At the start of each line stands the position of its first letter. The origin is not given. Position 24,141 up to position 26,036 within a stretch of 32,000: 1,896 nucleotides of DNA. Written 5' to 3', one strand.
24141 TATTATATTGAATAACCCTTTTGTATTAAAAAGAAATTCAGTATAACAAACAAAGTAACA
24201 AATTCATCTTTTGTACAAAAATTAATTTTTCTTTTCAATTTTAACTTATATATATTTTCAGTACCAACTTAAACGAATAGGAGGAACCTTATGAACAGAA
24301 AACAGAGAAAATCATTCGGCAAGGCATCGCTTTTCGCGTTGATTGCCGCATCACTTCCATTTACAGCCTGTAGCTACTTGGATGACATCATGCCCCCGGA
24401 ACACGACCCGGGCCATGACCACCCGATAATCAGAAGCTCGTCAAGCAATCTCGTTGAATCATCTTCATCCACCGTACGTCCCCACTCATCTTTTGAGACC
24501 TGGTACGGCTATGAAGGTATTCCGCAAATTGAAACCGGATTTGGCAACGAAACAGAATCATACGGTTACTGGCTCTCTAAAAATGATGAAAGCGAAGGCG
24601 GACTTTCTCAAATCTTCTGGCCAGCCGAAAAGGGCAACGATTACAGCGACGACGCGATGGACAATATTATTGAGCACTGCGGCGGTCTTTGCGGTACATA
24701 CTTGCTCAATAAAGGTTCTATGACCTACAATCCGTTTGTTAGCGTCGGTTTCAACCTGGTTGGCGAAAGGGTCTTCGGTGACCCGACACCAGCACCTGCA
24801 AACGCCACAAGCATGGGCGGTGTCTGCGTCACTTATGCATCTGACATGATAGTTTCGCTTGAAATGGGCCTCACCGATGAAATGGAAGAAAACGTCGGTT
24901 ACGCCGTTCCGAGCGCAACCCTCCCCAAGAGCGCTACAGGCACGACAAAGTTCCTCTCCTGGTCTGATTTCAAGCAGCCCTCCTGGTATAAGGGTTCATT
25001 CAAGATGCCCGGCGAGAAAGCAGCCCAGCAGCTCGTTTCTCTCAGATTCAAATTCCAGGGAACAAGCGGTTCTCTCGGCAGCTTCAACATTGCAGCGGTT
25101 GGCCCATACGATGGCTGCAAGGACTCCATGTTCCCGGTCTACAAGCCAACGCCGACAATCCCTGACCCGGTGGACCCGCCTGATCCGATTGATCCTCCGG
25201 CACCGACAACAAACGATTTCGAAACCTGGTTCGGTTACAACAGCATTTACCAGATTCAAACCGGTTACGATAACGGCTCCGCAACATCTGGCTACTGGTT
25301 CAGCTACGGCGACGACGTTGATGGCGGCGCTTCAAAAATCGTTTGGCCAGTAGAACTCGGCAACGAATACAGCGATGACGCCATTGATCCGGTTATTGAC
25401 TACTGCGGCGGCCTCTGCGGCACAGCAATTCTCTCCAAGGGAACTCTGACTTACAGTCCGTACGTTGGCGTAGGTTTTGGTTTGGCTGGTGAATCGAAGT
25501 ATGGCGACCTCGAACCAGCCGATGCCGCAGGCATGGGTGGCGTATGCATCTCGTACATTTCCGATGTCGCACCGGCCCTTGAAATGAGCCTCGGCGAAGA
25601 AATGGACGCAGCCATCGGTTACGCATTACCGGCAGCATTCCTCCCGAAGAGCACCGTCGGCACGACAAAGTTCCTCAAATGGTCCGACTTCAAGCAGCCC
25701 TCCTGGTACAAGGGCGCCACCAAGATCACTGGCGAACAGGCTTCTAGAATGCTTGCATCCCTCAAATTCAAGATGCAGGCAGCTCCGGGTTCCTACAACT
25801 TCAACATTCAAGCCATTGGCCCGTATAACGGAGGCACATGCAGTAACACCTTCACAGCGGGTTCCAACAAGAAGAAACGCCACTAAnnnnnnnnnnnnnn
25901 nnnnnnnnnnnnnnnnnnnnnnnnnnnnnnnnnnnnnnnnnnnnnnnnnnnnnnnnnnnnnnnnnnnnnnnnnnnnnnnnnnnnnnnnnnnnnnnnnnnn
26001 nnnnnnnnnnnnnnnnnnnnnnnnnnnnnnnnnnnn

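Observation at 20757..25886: Tandem triplet of lipoproteins carrying six copies of an unrecognised ~200-aa four-cysteine module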

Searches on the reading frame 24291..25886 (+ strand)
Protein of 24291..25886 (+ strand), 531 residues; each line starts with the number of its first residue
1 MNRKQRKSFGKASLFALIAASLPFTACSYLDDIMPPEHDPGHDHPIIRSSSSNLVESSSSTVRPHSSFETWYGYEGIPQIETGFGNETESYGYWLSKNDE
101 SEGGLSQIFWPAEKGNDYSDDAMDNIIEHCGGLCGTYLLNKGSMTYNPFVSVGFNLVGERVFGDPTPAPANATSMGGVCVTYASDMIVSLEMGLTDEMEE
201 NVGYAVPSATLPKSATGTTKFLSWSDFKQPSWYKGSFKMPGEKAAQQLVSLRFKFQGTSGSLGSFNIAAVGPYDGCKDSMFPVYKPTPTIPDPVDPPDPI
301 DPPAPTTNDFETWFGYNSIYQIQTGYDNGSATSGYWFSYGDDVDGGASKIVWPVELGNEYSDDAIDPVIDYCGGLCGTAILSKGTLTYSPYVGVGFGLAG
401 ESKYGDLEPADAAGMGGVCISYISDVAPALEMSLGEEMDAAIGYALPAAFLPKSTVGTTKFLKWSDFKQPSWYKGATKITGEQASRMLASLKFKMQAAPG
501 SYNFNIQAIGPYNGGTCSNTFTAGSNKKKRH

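Call 3: search_protein_families(library=pfam, proteins=[window:24291-25886:+], max_evalue=1)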
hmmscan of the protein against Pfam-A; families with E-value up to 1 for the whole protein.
window:24291-25886:+ (531 aa): 0 families

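Call 4: search_protein_families(library=ncbifam, proteins=[window:24291-25886:+], max_evalue=1)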
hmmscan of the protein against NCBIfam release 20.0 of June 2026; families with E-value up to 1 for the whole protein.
window:24291-25886:+ (531 aa): 0 families

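Call 8: find_homologous_proteins(query=window:24291-25886:+, max_evalue=0.001)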
Query window:24291-25886:+ (531 aa): 450 proteins with E <= 0.001 among 8000 candidates; the best 120 are listed.
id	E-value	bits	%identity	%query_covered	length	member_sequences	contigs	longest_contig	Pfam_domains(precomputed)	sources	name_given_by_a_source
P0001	0.0e+0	1237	100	100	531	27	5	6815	-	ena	-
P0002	1.5e-264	897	71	100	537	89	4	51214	-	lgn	-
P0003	2.2e-252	857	69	100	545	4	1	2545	-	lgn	-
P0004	8.2e-251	852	70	100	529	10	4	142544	-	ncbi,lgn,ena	-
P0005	6.2e-235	799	67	100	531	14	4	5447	-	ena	-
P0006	6.6e-231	786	65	100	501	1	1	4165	-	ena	-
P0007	1.8e-230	784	66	100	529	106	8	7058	-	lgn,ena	-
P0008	6.3e-222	756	60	100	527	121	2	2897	-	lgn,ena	-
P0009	7.5e-216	736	61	99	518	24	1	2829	-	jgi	jgi:hypothetical protein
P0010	1.5e-214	732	63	98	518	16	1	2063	-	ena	-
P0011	2.2e-210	718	52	97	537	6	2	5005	-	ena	-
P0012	8.6e-207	706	59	98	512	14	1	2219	-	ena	-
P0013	6.9e-206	703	60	96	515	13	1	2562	-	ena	-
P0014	6.7e-198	677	56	98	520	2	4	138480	-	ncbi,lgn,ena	-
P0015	1.6e-197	676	59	95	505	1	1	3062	-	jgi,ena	jgi:hypothetical protein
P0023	1.6e-184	633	55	97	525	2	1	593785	-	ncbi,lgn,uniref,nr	ncbi:hypothetical protein [Fibrobacter sp. UWB12]|uniref:hypothetical protein n=1 Tax=Fibrobacter sp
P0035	8.6e-153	528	46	93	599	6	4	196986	-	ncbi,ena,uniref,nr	ncbi:hypothetical protein [Fibrobacter succinogenes]|uniref:hypothetical protein n=1 Tax=Fibrobacter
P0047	3.0e-136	473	47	91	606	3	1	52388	-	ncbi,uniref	ncbi:hypothetical protein [Fibrobacter sp.]|uniref:hypothetical protein n=1 Tax=Fibrobacter sp. TaxI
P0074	6.6e-119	416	43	91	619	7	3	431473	-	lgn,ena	-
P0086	2.0e-111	391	42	88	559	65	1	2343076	PF18962.8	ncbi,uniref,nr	ncbi:T9SS type A sorting domain-containing protein [Fibrobacter sp. UWB13]|uniref:T9SS type A sortin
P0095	4.0e-105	371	41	87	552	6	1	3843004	PF18962.8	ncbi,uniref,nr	ncbi:hypothetical protein FSU_3189 [Fibrobacter succinogenes subsp. succinogenes S85]|uniref:Secreti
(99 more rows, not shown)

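Call 36: find_related_loci(query=window:24291-25886:+, collection=genome_contigs, flank=8000)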
Query window:24291-25886:+ (531 aa) in genome_contigs; peptide patterns used: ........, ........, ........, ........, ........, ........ (x = any residue, [..] = any of these).
34 stretches matched a pattern; 8 encode a relative of the query (tblastn E <= 1e-3); 8 distinct loci.
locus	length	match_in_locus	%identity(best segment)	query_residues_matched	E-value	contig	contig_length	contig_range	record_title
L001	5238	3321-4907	70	1-531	0e+0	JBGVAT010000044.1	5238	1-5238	MAG: Fibrobacter sp. isolate ruminal_MAG_424 ruminal_MAG_424_contig_0044, whole genome shotgun sequence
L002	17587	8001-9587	70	1-531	0e+0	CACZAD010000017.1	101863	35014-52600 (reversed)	MAG: Fibrobacter succinogenes isolate RUG12439 genome assembly, contig: RUG12439_asm_17, whole genome shotgun sequence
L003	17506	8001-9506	57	1-519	0e+0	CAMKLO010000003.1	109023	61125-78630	MAG: uncultured Fibrobacter sp. isolate SRR12081298_bin.88_metaWRAP_v1.3_MAG genome assembly, contig: ERZ12289774.137, w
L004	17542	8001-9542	56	1-518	0e+0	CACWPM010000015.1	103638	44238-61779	MAG: Fibrobacter succinogenes isolate RUG10790 genome assembly, contig: RUG10790_asm_15, whole genome shotgun sequence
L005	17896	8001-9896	43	62-513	3e-108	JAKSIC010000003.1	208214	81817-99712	MAG: Fibrobacter sp. isolate Horse_feces11 MAG011_3, whole genome shotgun sequence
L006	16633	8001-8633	56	66-515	2e-73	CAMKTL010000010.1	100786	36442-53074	MAG: uncultured Fibrobacter sp. isolate SRR12081295_bin.74_metaWRAP_v1.3_MAG genome assembly, contig: ERZ12289769.228, w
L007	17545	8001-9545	59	1-527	0e+0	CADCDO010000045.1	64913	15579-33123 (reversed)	MAG: Fibrobacter succinogenes isolate RUG14562 genome assembly, contig: RUG14562_asm_45, whole genome shotgun sequence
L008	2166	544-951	29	137-475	3e-9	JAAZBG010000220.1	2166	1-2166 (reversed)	MAG: Fibrobacter sp. isolate AS06rmzACSIP_529 566265_AS06, whole genome shotgun sequence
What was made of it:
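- Tried and rejected: The single-protein scan gave only 8 loci (call 36).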

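Call 40: list_cluster_members(proteins=[P0095, P0035, P0047, P0023, P0086, P0230, P0004, P0014])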
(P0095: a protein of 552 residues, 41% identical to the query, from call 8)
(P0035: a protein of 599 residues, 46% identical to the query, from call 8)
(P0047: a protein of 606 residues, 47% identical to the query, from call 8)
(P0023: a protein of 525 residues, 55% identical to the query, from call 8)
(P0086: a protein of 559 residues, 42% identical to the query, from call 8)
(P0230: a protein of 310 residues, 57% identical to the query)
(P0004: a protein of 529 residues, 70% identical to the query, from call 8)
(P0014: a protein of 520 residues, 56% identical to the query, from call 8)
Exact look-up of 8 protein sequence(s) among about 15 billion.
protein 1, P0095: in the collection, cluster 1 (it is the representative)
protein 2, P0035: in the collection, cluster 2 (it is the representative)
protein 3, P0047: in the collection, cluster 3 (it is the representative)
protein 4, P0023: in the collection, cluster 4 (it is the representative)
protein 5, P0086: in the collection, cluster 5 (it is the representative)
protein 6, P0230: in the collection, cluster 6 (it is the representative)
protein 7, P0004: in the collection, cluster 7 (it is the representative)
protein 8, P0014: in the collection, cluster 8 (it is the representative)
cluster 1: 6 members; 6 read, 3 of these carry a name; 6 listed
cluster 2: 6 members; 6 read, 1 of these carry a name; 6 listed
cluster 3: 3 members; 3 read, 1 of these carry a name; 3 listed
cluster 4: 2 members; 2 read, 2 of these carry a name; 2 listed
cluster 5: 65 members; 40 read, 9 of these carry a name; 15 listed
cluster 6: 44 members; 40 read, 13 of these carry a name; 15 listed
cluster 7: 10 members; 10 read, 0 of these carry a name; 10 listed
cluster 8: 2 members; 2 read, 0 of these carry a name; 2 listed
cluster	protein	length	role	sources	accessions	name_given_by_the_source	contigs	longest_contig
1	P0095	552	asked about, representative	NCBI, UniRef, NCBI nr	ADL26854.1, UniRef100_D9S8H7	hypothetical protein FSU_3189 [Fibrobacter succinogenes subsp. succinogenes S85] | Secretion system C-terminal sorting domain-containing protein n=1 Tax=Fibrobacter ...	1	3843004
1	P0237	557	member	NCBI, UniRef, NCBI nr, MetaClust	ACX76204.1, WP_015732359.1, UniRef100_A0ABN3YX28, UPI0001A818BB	hypothetical protein Fisuc_2620 [Fibrobacter succinogenes subsp. succinogenes S85] | Secretion system C-terminal sorting domain-containing protein n=1 Tax=Fibrobacter ... | T9SS type A sorting domain-containing protein [Fibrobacter succinogenes]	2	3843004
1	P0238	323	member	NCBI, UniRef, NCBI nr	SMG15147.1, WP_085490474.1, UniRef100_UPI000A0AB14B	T9SS type A sorting domain-containing protein [Fibrobacter sp. UWB13] | T9SS type A sorting domain-containing protein n=1 Tax=Fibrobacter sp. UWB13 TaxID=1896204 ...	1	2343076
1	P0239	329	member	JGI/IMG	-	-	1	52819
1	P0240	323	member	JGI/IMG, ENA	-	-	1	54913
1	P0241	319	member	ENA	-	-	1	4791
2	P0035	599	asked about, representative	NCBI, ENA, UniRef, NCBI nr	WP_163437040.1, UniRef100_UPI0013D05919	hypothetical protein [Fibrobacter succinogenes] | hypothetical protein n=1 Tax=Fibrobacter succinogenes TaxID=833 RepID=UPI0013D05919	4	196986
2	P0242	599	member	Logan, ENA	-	-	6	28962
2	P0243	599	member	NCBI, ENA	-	-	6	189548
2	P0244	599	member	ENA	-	-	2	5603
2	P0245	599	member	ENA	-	-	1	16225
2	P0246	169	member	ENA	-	-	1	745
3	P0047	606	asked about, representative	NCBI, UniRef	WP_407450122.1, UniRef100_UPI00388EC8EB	hypothetical protein [Fibrobacter sp.] | hypothetical protein n=1 Tax=Fibrobacter sp. TaxID=35828 RepID=UPI00388EC8EB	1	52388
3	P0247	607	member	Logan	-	-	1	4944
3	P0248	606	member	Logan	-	-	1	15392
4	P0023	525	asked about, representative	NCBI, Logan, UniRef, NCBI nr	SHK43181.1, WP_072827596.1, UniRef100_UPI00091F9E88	hypothetical protein [Fibrobacter sp. UWB12] | hypothetical protein n=1 Tax=Fibrobacter sp. UWB12 TaxID=1896203 RepID=UPI00091F9E88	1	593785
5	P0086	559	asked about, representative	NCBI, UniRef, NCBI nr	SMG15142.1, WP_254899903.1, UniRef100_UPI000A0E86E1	T9SS type A sorting domain-containing protein [Fibrobacter sp. UWB13] | T9SS type A sorting domain-containing protein n=1 Tax=Fibrobacter sp. UWB13 TaxID=1896204 ...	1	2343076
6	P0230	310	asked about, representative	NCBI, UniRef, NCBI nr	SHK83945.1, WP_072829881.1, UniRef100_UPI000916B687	T9SS type A sorting domain-containing protein [Fibrobacter sp. UWB12] | T9SS type A sorting domain-containing protein n=1 Tax=Fibrobacter sp. UWB12 TaxID=1896203 ...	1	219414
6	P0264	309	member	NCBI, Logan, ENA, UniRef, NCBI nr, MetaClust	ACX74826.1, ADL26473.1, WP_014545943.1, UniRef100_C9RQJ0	hypothetical protein FSU_1684 [Fibrobacter succinogenes subsp. succinogenes S85] | Por secretion system C-terminal sorting domain-containing protein n=1 Tax=Fibrobacter ... | T9SS type A sorting domain-containing protein [Fibrobacter succinogenes]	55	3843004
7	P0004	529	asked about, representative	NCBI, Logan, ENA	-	-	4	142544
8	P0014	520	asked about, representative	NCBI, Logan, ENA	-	-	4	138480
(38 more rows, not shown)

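Call 49: find_encoding_contigs(protein=P0264, flank=8000, max_places=4)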
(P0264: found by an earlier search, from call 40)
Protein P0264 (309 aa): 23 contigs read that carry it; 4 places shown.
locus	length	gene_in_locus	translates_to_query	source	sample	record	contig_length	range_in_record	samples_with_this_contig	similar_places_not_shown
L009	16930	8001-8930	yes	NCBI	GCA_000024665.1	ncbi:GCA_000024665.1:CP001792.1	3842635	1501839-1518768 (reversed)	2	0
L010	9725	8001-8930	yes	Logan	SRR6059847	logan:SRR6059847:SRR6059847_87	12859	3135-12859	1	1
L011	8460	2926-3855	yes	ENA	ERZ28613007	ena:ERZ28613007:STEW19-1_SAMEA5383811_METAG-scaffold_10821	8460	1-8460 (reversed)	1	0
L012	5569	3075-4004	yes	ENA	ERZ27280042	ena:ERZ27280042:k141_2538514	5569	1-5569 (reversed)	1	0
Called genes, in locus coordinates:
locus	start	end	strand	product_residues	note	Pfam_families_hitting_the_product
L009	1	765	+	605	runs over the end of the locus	PF00496:SBP_bac_5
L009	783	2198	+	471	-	PF00528:BPD_transp_1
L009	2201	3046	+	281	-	PF12911:OppC_N (weak), PF00528:BPD_transp_1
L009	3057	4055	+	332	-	PF00005:ABC_tran, PF08352:oligo_HPY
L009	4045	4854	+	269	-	PF00005:ABC_tran, PF13401:AAA_22 (weak)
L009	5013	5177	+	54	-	-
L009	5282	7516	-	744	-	PF00150:Cellulase, PF18962:Por_Secre_tail (faint)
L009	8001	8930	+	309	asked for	PF18962:Por_Secre_tail (weak)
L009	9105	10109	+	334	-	PF18962:Por_Secre_tail (weak)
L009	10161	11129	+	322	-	PF18962:Por_Secre_tail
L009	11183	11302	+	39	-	-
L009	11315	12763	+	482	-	PF01270:Glyco_hydro_8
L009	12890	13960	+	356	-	PF13584:BatD (weak)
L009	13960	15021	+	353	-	PF01757:Acyl_transf_3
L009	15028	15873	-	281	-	-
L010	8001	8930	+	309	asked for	PF18962:Por_Secre_tail (weak)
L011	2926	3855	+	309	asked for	PF18962:Por_Secre_tail (weak)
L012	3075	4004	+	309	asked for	PF18962:Por_Secre_tail (weak)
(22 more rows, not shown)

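Call 50: find_encoding_contigs(protein=P0095, flank=8000, max_places=3)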
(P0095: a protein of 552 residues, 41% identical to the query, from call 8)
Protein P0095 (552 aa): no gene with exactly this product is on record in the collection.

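Call 63: find_encoding_contigs(protein=P0237, flank=10000, max_places=2)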
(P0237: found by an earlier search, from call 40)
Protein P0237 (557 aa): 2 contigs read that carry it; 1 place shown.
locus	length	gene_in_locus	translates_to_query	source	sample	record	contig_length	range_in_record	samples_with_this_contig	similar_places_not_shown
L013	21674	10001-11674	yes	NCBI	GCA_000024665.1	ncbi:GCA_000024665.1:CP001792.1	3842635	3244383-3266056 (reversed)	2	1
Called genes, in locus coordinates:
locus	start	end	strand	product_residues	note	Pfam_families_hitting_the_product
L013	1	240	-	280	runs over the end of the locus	PF05096:Glu_cyclase_2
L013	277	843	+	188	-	PF14385:DUF4416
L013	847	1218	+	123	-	PF04342:DMT_6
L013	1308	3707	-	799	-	PF00041:fn3 (faint)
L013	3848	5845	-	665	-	PF04616:Glyco_hydro_43, PF03422:CBM_6 (faint)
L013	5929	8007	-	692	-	PF04616:Glyco_hydro_43, PF03422:CBM_6 (faint)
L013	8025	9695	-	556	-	PF04616:Glyco_hydro_43, PF14200:RicinB_lectin_2 (faint)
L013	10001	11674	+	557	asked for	PF18962:Por_Secre_tail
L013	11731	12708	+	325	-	PF18962:Por_Secre_tail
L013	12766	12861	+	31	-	-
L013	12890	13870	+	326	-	PF18962:Por_Secre_tail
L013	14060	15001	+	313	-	PF18962:Por_Secre_tail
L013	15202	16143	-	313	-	PF00056:Ldh_1_N, PF03721:UDPG_MGDP_dh_N (weak), PF02866:Ldh_1_C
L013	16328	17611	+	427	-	PF01409:tRNA-synt_2d (weak), PF13393:tRNA-synt_His, PF00587:tRNA-synt_2b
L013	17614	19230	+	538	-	PF13472:Lipase_GDSL_2 (weak)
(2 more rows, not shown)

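Call 77: predict_structure(alignment_id=A3)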
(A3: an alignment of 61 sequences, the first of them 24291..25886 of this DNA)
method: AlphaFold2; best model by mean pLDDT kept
length: 531 residues; sequences in the alignment: 61
mean_pLDDT: 81.4   pTM: 0.47
mean pLDDT of the five models: 81.4, 80.7, 80.4, 80.3, 78.7
residues with pLDDT >= 90: 321; 70-90: 107; 50-70: 9; < 50: 94
segments of 3 or more residues with pLDDT < 50: 1-64, 289-306, 520-531
pLDDT, mean of each block of 10 residues (from residue 1): 30 31 29 32 29 30 63 92 90 94 90 86 90 93 91 95 90 95 96 95 95 92 96 91 97 94 94 88 64 33 56 92 90 93 95 94 93 96 94 96 90 92 97 92 94 90 94 86 93 97 97 75 39 34
secondary structure, 60 per line:
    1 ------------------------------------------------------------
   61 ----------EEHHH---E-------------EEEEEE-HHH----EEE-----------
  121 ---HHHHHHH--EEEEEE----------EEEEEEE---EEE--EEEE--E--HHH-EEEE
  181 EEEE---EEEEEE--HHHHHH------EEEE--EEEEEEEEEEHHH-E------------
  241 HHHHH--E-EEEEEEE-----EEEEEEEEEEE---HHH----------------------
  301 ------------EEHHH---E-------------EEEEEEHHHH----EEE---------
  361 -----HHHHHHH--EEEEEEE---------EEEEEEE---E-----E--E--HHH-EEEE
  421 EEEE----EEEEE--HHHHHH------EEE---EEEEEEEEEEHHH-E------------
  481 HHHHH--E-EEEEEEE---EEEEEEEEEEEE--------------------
elements in order: E93-98 E107-109 H124-130 E133-138 E149-155 E159-161 E164-167 E177-184 E188-193 H196-201 E208-211 E214-223 H241-245 E250-256 E262-272 E335-340 H341-344 E349-351 H366-372 E375-381 E391-397 E417-424 E429-433 H436-441 E448-450 E454-463 H481-485 E490-496 E500-511
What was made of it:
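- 24291..25886 (+): P3: 531-aa lipoprotein (lipobox ..LPFTAC, Cys27 at nt 24369-24371) with two modules. In the full-length AF2 model residues 1-64, 289-306 and 520-531 are disordered and the two domains have pLDDT >90, with pTM 0.47 (call 77).
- Architecture: the full-length P3 model is beads on a string with a disordered tether (call 77).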

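Call 84: find_encoding_contigs(protein=P0023, flank=8000, max_places=2)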
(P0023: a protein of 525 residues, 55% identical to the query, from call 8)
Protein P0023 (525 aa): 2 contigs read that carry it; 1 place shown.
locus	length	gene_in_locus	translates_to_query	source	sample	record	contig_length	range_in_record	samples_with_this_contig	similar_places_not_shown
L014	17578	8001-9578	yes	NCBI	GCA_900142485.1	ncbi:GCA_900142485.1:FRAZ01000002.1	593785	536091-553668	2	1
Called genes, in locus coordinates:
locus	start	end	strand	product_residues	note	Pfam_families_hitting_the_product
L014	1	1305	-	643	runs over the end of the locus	PF00004:AAA (faint), PF07728:AAA_5 (weak), PF28529:McrB_lid (weak)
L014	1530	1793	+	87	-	PF10543:ORF6N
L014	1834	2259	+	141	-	-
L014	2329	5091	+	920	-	PF00133:tRNA-synt_1, PF09334:tRNA-synt_1g, PF13603:tRNA-synt_1_2 (weak), PF08264:Anticodon_1, PF10458:Val_tRNA-synt_C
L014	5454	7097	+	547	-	-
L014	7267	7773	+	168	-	-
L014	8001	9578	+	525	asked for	-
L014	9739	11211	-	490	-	PF13537:GATase_7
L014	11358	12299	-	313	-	-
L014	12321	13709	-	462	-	-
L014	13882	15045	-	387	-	PF00534:Glycos_transf_1, PF13692:Glyco_trans_1_4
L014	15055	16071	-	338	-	-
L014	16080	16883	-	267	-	PF05704:Caps_synth, PF12919:TcdA_TcdB (faint), PF04488:Gly_transf_sug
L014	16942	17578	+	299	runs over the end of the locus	PF00535:Glycos_transf_2, PF10111:Glyco_tranf_2_2, PF13641:Glyco_tranf_2_3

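Call 85: find_encoding_contigs(protein=P0035, flank=8000, max_places=2)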
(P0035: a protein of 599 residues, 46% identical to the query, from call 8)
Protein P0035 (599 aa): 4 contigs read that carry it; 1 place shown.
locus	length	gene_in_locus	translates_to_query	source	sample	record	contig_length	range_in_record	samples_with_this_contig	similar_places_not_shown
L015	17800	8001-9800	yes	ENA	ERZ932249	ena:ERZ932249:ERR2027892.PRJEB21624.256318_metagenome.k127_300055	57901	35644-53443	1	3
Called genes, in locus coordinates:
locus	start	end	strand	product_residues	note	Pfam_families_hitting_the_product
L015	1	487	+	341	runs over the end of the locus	-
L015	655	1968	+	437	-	PF01551:Peptidase_M23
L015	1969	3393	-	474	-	PF00595:PDZ, PF13180:PDZ_2, PF17820:PDZ_6, PF03572:Peptidase_S41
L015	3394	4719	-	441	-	PF03572:Peptidase_S41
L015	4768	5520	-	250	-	-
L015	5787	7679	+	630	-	PF10592:AIPR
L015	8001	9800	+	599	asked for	-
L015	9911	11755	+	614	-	-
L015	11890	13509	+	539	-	PF01039:Carboxyl_trans, PF03255:ACCA, PF06833:MdcE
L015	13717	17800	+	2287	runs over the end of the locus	PF14349:SprA_N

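Call 86: find_encoding_contigs(protein=P0074, flank=8000, max_places=2)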
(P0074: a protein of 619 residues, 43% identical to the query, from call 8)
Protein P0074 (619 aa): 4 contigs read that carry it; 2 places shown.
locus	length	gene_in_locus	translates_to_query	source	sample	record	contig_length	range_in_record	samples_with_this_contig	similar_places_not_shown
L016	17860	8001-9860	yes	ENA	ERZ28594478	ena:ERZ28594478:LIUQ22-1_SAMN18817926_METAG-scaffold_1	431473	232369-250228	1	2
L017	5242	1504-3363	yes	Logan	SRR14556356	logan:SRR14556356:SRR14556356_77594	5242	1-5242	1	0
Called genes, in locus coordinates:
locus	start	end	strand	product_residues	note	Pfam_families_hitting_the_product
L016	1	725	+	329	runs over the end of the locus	-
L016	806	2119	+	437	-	PF01551:Peptidase_M23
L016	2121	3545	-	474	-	PF00595:PDZ, PF13180:PDZ_2, PF17820:PDZ_6, PF03572:Peptidase_S41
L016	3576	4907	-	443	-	PF03572:Peptidase_S41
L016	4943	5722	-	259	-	-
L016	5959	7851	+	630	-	PF10592:AIPR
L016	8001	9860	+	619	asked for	-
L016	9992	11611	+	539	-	PF01039:Carboxyl_trans, PF03255:ACCA, PF06833:MdcE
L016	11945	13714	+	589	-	PF00082:Peptidase_S8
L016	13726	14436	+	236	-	-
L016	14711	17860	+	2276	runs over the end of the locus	-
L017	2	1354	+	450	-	?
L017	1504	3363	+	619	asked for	-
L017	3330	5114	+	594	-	PF01039:Carboxyl_trans, PF03255:ACCA, PF06833:MdcE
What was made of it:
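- Lipoprotein-type members are not next to CAZyme genes (calls 84-86).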
